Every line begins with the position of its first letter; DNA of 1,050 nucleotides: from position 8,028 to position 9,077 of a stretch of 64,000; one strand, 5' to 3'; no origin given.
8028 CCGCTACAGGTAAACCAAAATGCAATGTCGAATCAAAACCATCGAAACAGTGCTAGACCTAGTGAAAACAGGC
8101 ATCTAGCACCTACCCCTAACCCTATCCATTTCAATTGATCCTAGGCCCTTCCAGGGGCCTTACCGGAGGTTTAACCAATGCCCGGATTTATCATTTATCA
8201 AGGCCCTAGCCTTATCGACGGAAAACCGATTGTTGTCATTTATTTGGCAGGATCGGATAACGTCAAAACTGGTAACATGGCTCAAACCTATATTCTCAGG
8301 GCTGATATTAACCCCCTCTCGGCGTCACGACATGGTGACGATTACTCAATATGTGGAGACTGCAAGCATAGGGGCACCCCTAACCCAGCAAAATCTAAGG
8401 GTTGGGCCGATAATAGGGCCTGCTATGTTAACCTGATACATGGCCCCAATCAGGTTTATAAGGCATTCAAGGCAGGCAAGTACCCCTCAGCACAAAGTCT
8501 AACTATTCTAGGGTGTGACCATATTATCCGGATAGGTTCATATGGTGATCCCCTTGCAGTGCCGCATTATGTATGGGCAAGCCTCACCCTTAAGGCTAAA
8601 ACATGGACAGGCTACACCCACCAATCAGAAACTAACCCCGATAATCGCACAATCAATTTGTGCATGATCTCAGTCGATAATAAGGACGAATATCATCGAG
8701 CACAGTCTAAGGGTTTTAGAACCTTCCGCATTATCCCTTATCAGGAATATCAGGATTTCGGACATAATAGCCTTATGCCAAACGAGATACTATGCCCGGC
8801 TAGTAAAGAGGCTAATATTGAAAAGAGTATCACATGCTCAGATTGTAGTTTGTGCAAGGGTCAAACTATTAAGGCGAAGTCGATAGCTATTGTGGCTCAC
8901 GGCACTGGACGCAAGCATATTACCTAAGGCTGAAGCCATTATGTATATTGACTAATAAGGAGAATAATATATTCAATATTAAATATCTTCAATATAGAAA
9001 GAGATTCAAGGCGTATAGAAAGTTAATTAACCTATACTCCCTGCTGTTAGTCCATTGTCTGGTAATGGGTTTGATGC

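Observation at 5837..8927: Higher-GC accessory island with RadC-like JAB protein and Cys-rich ORFs, bracketed by two large repeat-rich non-coding regions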

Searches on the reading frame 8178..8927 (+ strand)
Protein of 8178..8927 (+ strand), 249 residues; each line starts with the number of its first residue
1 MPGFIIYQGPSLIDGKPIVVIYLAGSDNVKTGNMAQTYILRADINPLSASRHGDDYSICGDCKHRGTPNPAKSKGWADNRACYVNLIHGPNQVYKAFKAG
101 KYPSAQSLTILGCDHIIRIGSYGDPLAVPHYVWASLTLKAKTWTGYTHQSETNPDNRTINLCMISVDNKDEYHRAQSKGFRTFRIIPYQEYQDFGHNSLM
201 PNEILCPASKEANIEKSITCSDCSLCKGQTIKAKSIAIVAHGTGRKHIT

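Call 7: search_protein_families(library=pfam, proteins=[window:8178-8927:+], max_evalue=0.1)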
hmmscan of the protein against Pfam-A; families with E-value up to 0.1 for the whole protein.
window:8178-8927:+ (249 aa): 1 family
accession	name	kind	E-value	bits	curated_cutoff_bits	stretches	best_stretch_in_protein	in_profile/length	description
PF23872.1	DUF7227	-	0.00098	19.2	27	1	195-248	169-217/223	Domain of unknown function (DUF7227)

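Call 8: search_protein_families(library=phrogs, proteins=[window:8178-8927:+], max_evalue=0.01)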
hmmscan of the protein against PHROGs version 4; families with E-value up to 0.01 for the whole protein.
window:8178-8927:+ (249 aa): 1 family
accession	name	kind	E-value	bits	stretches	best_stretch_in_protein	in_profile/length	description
phrog_2554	-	unknown function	2.4e-64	219.2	1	3-248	286-519/529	-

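Call 11: search_dna_similar(query=window:8178-8927:+, collection=phages, mode=protein, max_rows=30)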
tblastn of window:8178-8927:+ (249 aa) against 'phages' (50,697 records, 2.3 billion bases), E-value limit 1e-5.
Records with a match: 152; places in all: 152; records where one place covers at least 80% of the query: 151.
Best place of each record, by identity: <60% 152.
By first word of the organism name: Mycobacterium 65; Klebsiella 29; Gordonia 28; Microcystis 8; Roseobacter 4; Ruegeria 2; Proteus 2; Raoultella 2; Caulobacter 1; Bradyrhizobium 1; and 10 more.
By host as written in the record: Mycobacterium smegmatis mc2 155 54; Gordonia terrae 3612 24; Klebsiella pneumoniae 12; - 7; Klebsiella pneumoniae K23 7; Microcystis aeruginosa FACHB524 4; Ruegeria pomeroyi DSS-3 3; Mycobacterium smegmatis mc#155 3; and 28 more.
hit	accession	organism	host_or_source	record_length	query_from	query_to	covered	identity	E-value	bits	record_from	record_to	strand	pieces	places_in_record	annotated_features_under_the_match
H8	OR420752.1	Roseobacter phage CRP-403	Paracoccaceae bacterium strain FZCC0037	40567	5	248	98%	46.2%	2e-58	205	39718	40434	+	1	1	hypothetical protein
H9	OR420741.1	Roseobacter phage CRP-118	Paracoccaceae bacterium strain FZCC0023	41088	5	248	98%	44.9%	3e-57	201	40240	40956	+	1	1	hypothetical protein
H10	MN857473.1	Caulobacter phage S2B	Caulobacter vibrioides CB15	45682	3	246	98%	44.4%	5e-54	192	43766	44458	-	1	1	S2B_gp064c: hypothetical protein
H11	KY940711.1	Bradyrhizobium phage BDU-MI-1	Bradyrhizobium diazoefficiens USDA110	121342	1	247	99%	43.8%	2e-52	187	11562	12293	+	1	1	hypothetical protein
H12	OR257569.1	Ruegeria phage RpAliso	Ruegeria pomeroyi DSS-3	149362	3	249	99%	43.5%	6e-53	189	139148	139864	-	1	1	hypothetical protein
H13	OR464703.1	Mycobacterium phage jiawei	Mycolicibacterium smegmatis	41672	4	246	98%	42.2%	4e-52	187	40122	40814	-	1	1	hypothetical protein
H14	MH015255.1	Ruegeria phage vB_RpoS-V10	Ruegeria pomeroyi DSS-3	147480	3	246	98%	41.2%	1e-45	168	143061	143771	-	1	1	hypothetical protein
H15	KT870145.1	Roseobacter phage DSS3P8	Ruegeria pomeroyi DSS-3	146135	3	246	98%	41.2%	2e-45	167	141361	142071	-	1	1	hypothetical protein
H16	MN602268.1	Bacteriophage DSS3_MAL1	-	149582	3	246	98%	41.0%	3e-42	158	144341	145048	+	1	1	hypothetical protein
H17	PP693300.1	Yersinia phage vB_YenM_P778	Yersinia enterocolitica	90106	3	245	98%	40.7%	3e-44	164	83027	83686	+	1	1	hypothetical protein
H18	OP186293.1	Rhodobacter phage RcXuper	Rhodobacter capsulatus YW1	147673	3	246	98%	40.4%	1e-43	162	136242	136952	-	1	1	hypothetical protein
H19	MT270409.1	Phaeobacter phage MD18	Phaeobacter inhibens DSM 17395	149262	3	246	98%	40.2%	2e-41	156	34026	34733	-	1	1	hypothetical protein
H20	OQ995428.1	Mycobacterium phage SlimJimmy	Mycobacterium smegmatis mc2 155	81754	4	248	98%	38.5%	3e-38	147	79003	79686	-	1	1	156: hypothetical protein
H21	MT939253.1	Klebsiella phage vB_KpnM_Seu621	Klebsiella pneumoniae K23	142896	3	248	99%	38.2%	5e-41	155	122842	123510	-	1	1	hypothetical protein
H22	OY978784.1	Klebsiella phage vB_Kpn_K18PH07C1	-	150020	3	248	99%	38.2%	7e-41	154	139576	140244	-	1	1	virion structural protein | tail assembly chaperone | tail sheath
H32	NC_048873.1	Klebsiella phage KpS8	Klebsiella pneumoniae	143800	3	246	98%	38.5%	2e-40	153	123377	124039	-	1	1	hypothetical protein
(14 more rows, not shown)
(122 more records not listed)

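Call 20: find_encoding_contigs(protein=window:8178-8927:+, flank=10000, max_places=10)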
Protein window:8178-8927:+ (249 aa): 1 contig read that carries it; 1 place shown.
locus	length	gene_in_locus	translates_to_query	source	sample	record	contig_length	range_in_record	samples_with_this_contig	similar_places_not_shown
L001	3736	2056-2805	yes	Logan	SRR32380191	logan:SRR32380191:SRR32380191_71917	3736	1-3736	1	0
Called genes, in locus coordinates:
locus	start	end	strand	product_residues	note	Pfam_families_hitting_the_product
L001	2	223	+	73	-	?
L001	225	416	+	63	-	-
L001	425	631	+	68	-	-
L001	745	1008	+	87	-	-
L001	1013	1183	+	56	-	-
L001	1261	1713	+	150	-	PF04002:RadC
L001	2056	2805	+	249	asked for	-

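Call 21: search_protein_families(library=ncbifam, proteins=[window:8178-8927:+], max_evalue=0.01)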
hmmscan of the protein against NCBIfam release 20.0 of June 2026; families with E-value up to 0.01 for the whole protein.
window:8178-8927:+ (249 aa): 0 families

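Call 24: find_related_loci(query=window:8178-8927:+, collection=viral_contigs, flank=6000)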
Query window:8178-8927:+ (249 aa) in viral_contigs; peptide patterns used: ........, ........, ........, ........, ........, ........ (x = any residue, [..] = any of these).
10 stretches matched a pattern; 2 encode a relative of the query (tblastn E <= 1e-3); 2 distinct loci.
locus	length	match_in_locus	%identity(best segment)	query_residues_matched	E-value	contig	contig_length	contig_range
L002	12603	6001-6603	34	26-248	4e-27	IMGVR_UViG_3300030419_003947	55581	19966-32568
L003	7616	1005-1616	29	25-246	6e-23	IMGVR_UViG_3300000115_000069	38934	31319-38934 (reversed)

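Call 25: find_homologous_proteins(query=window:8178-8927:+, max_evalue=0.00001)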
Query window:8178-8927:+ (249 aa): 2897 proteins with E <= 0.00001 among 2976 candidates; the best 120 are listed.
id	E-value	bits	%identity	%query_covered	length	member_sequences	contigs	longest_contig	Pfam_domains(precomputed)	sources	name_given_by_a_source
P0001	3.2e-157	540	91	100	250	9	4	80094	-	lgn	-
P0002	2.1e-139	481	82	100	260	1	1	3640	-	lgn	-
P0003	3.0e-137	474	82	100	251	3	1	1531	PF23872.2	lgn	-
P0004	3.0e-128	445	87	86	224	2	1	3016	-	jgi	-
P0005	9.4e-128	443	77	100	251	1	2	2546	PF23872.2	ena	-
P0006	1.3e-105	371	66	99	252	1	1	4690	-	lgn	-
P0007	2.1e-105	370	67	100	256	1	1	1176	PF23872.2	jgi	-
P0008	3.3e-104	366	65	100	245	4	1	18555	PF23872.2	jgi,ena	-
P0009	1.2e-103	364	65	99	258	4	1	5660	PF23872.2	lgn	-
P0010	2.7e-103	363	64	100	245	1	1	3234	PF23872.2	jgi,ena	-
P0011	6.3e-90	319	58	100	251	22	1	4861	PF23872.2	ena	-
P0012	2.0e-89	318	59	98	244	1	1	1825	PF23872.2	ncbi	-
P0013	4.1e-88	313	58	98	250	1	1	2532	PF23872.2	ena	-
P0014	6.3e-88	313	66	86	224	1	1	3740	-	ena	-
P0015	1.6e-87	311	58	98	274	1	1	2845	PF23872.2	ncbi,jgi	jgi:hypothetical protein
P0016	7.8e-87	309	57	100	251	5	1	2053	PF23872.2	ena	-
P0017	6.8e-86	306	58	99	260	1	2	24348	PF23872.2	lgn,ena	-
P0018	7.8e-86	306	57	98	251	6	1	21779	PF23872.2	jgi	-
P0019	1.1e-85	305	56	98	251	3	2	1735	PF23872.2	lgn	-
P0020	2.8e-85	304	56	98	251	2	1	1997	PF23872.2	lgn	-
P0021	1.5e-84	302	57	98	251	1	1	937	PF23872.2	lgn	-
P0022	4.6e-84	300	54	98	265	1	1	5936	PF23872.2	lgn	-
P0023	4.9e-84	300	55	98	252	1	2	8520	PF23872.2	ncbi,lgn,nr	ncbi:MAG: hypothetical protein EAZ74_07105 [Alphaproteobacteria bacterium]|nr:MAG: hypothetical prot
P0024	6.4e-84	300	56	98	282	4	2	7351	PF23872.2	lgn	-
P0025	6.7e-84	299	57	98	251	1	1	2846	PF23872.2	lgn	-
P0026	7.2e-84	299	55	98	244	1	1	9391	PF23872.2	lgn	-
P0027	1.4e-83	298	58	98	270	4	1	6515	PF23872.2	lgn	-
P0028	1.4e-83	298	56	98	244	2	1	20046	PF23872.2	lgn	-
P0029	2.1e-83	298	56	100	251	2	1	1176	PF23872.2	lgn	-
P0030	5.0e-83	297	59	98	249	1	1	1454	PF23872.2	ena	-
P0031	5.0e-83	297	57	98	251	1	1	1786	PF23872.2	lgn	-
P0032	6.9e-83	296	54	98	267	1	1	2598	PF23872.2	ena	-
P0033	7.1e-83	296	57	98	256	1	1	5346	PF23872.2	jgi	jgi:hypothetical protein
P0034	1.8e-82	295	55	100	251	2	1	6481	PF23872.2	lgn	-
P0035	2.7e-82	294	58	97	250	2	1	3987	PF23872.2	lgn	-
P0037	1.1e-81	292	55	96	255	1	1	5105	PF23872.2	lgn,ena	-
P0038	1.1e-81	292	57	98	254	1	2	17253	PF23872.2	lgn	-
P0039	1.2e-81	292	54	98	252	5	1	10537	PF23872.2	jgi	jgi:hypothetical protein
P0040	1.2e-81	292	53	98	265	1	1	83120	PF23872.2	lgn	-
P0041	1.4e-81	292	57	98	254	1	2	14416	PF23872.2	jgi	jgi:hypothetical protein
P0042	1.6e-81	292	56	98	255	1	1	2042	PF23872.2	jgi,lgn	-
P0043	1.8e-81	292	56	100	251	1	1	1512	PF23872.2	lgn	-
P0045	8.2e-81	289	56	98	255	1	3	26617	PF23872.2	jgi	jgi:hypothetical protein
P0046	8.3e-81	289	56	97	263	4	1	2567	PF23872.2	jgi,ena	jgi:hypothetical protein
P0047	9.1e-81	289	56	97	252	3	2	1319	PF23872.2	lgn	-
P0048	1.0e-80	289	56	98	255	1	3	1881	PF23872.2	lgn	-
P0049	1.6e-80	288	56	97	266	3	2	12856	PF23872.2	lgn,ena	-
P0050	1.8e-80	288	55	99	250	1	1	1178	PF23872.2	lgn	-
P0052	4.3e-80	287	55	97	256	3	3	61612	PF23872.2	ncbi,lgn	-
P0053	6.4e-80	286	56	97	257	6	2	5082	PF23872.2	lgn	-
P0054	9.6e-80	286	56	99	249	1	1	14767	PF23872.2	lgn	-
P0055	9.8e-80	286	56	98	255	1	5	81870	PF23872.2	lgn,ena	-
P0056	1.1e-79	286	53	98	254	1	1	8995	PF23872.2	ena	-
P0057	1.4e-79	285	57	98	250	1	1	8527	PF23872.2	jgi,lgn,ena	jgi:hypothetical protein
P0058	1.4e-79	285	55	97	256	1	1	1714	PF23872.2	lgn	-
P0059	1.4e-79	285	56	99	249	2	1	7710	PF23872.2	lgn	-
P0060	1.6e-79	285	55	97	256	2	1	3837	PF23872.2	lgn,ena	-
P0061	2.2e-79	285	54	98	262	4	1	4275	PF23872.2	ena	-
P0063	7.8e-79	283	55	97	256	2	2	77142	PF23872.2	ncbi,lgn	-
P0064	9.3e-79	283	56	98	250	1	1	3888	PF23872.2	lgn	-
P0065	9.9e-79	283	54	98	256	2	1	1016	PF23872.2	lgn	-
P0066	1.0e-78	282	57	96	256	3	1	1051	PF23872.2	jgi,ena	-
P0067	1.1e-78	282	54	98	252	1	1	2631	PF23872.2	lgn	-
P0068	2.9e-78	281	54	98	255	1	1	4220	PF23872.2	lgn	-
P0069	3.8e-78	281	54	98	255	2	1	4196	PF23872.2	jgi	-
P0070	4.1e-78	281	54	98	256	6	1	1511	PF23872.2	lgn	-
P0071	5.5e-78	280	54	98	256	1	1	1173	PF23872.2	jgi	jgi:hypothetical protein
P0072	5.6e-78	280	55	99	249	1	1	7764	PF23872.2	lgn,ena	-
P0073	6.9e-78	280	55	97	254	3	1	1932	PF23872.2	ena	-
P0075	1.7e-77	279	52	97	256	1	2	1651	PF23872.2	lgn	-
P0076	1.7e-77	279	55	99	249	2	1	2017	PF23872.2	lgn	-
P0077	2.1e-77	278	55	96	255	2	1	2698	PF23872.2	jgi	jgi:hypothetical protein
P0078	2.1e-77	278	55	97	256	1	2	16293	PF23872.2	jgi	jgi:hypothetical protein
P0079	2.3e-77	278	53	98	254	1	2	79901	PF23872.2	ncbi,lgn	-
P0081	2.8e-77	278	60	86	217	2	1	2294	PF23872.2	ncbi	-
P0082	3.2e-77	278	55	97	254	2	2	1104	PF23872.2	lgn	-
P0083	3.2e-77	278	54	98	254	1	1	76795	PF23872.2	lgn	-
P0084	4.1e-77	277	55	98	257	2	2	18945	PF23872.2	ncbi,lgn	-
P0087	7.1e-77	276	53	97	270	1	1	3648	PF23872.2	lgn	-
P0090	1.3e-76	276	54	100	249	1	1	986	PF23872.2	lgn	-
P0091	1.3e-76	276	52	98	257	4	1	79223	PF23872.2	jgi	-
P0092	1.9e-76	275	53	98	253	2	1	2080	PF23872.2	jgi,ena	-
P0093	2.0e-76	275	54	99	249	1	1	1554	PF23872.2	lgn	-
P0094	2.0e-76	275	53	98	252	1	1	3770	PF23872.2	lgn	-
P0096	4.0e-76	274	54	99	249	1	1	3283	PF23872.2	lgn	-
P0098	1.0e-75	273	53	98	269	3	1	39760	PF23872.2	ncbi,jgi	jgi:hypothetical protein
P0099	1.1e-75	273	51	98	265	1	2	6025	PF23872.2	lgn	-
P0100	1.1e-75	273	55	96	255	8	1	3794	PF23872.2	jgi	jgi:hypothetical protein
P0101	1.4e-75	272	53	98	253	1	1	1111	PF23872.2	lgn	-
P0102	1.4e-75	272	52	97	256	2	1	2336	PF23872.2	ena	-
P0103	2.0e-75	272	52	98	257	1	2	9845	PF23872.2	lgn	-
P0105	2.5e-75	271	53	98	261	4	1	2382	PF23872.2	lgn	-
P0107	3.0e-75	271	54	96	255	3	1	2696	PF23872.2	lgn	-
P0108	3.0e-75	271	55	98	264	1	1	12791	PF23872.2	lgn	-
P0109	3.2e-75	271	51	98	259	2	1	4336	PF23872.2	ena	-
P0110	3.3e-75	271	52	98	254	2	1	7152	PF23872.2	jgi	jgi:hypothetical protein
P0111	3.4e-75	271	52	98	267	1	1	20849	PF23872.2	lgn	-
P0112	3.5e-75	271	53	96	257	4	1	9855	PF23872.2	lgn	-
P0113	3.5e-75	271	53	99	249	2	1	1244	PF23872.2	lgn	-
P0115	3.9e-75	271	54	96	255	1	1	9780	PF23872.2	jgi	jgi:hypothetical protein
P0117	5.6e-75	270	52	98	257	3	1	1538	PF23872.2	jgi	jgi:hypothetical protein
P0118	6.6e-75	270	54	99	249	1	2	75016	PF23872.2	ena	-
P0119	9.7e-75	269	53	98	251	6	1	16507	PF23872.2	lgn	-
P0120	1.0e-74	269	54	96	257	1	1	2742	PF23872.2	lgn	-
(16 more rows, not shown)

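Call 26: search_solved_structures(query=window:8178-8927:+, max_evalue=1)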
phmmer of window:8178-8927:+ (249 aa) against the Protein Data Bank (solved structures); distinct sequences matched with E-value up to 1: 0.

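Call 28: find_encoding_contigs(protein=P0001, flank=10000, max_places=6)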
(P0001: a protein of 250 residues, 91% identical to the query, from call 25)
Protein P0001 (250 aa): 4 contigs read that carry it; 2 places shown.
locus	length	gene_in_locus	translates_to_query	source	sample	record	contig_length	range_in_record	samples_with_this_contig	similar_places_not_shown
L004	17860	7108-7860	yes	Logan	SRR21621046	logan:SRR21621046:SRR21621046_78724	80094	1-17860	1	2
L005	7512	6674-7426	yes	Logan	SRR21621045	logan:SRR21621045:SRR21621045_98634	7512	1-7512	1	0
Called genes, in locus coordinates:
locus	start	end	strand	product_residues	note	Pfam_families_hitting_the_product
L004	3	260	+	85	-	?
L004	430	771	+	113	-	-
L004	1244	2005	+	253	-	PF00149:Metallophos, PF12850:Metallophos_2 (weak)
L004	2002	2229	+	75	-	-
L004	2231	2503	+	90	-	-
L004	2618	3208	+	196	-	-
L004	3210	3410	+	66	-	-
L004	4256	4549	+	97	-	-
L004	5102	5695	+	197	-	-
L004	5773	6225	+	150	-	PF04002:RadC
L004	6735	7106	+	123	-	-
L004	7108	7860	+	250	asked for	-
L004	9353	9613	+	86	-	-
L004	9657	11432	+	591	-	PF14528:LAGLIDADG_3 (weak), PF02562:PhoH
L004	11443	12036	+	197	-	PF00574:CLP_protease, PF25145:NfeD1b_N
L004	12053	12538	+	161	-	-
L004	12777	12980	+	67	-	-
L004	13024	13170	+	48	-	-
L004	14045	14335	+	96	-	-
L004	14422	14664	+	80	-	-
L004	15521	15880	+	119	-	PF18932:DUF5681 (weak)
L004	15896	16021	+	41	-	-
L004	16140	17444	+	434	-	PF03237:Terminase_6N, PF04466:Terminase_3 (faint), PF17289:Terminase_6C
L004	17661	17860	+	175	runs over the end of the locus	-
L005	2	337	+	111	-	?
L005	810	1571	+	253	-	PF00149:Metallophos, PF12850:Metallophos_2 (weak)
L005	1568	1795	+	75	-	-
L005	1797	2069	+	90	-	-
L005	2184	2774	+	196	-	-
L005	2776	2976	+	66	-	-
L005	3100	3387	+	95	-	-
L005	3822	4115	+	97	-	-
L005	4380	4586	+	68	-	-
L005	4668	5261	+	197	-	-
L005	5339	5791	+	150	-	PF04002:RadC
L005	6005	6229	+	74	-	-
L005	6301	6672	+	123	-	-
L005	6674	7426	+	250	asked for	-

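Call 29: find_encoding_contigs(protein=P0008, flank=10000, max_places=4)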
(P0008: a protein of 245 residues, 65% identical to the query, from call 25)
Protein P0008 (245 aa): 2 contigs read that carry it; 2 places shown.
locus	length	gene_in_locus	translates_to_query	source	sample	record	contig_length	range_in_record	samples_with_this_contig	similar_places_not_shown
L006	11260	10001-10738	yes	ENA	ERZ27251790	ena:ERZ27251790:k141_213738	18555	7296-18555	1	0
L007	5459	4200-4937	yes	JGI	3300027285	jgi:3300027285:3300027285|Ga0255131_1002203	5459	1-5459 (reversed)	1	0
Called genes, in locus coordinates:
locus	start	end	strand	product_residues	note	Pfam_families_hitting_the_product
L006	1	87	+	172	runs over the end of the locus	-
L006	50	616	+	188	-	PF13392:HNH_3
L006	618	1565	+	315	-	PF06067:DUF932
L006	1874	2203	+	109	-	-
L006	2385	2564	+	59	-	-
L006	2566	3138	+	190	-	-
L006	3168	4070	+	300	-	PF01145:Band_7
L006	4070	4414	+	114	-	-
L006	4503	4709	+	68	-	-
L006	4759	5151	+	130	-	-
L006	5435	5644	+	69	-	-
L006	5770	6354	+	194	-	-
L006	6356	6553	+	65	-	-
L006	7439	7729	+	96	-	-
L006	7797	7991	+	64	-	-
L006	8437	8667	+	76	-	-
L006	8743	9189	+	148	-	PF04002:RadC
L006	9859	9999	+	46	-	-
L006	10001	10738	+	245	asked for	PF23872:DUF7227 (weak)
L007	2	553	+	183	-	?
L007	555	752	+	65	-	-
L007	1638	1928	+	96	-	-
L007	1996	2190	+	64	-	-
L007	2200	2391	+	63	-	-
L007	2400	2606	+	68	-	-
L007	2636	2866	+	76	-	-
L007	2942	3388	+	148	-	PF04002:RadC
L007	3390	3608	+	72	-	-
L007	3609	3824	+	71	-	-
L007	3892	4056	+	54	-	-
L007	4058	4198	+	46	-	-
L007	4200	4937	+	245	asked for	PF23872:DUF7227 (weak)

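Call 49: get_annotated_region(hit=H8, flank=4000)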
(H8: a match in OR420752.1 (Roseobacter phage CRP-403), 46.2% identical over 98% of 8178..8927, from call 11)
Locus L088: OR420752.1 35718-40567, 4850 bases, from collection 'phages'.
description: Roseobacter phage CRP-403, complete genome.
organism: Roseobacter phage CRP-403 (NCBI taxid 3072849)
taxonomy: Viruses; Duplodnaviria; Heunggongvirae; Uroviricota; Caudoviricetes; Autographiviridae
host: Paracoccaceae bacterium strain FZCC0037; source: marine; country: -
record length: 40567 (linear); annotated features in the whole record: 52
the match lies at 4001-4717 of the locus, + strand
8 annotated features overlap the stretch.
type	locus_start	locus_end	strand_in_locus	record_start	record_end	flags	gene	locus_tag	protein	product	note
CDS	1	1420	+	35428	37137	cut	-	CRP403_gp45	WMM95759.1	DNA maturase B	-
CDS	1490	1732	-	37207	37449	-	-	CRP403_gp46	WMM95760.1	hypothetical protein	-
CDS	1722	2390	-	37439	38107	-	-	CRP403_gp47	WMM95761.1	thymidylate synthase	-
CDS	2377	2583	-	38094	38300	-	-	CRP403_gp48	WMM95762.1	hypothetical protein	-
CDS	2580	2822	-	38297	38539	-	-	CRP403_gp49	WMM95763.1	glutaredoxin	-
CDS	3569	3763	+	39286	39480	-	-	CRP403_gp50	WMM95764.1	hypothetical protein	-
CDS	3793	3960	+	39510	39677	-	-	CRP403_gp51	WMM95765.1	hypothetical protein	-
CDS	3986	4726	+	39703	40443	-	-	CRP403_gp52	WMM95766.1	hypothetical protein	-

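Call 50: get_annotated_region(hit=H13, flank=4000)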
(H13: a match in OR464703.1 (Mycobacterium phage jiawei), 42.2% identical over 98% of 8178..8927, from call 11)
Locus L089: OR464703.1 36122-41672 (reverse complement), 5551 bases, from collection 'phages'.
description: Mycobacterium phage jiawei, complete genome.
organism: Mycobacterium phage jiawei (NCBI taxid 3079578)
taxonomy: Viruses; Duplodnaviria; Heunggongvirae; Uroviricota; Caudoviricetes; Autographiviridae
host: Mycolicibacterium smegmatis; source: -; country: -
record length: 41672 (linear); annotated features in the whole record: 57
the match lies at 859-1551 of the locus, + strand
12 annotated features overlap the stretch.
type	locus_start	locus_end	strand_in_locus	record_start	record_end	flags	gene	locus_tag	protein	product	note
CDS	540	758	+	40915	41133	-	-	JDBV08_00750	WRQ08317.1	hypothetical protein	label: hypothetical protein CDS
CDS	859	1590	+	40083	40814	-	-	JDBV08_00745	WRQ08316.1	hypothetical protein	label: hypothetical protein CDS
CDS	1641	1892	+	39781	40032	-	-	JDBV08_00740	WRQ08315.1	hypothetical protein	label: hypothetical protein CDS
CDS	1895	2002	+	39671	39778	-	-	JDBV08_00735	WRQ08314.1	hypothetical protein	label: hypothetical protein CDS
CDS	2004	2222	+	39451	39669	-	-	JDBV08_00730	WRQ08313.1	hypothetical protein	label: hypothetical protein CDS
CDS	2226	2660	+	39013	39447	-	-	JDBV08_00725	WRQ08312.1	hypothetical protein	label: hypothetical protein CDS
CDS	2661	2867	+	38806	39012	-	-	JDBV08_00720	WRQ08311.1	hypothetical protein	label: hypothetical protein CDS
CDS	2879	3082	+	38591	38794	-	-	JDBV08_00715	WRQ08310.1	hypothetical protein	label: hypothetical protein CDS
CDS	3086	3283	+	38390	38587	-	-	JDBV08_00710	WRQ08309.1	hypothetical protein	label: hypothetical protein CDS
CDS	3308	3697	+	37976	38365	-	-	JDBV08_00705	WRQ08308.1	hypothetical protein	label: hypothetical protein CDS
CDS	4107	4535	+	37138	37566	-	-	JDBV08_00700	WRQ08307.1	hypothetical protein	label: hypothetical protein CDS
CDS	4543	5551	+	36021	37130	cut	-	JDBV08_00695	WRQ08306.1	site-specific integrase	label: site-specific integrase CDS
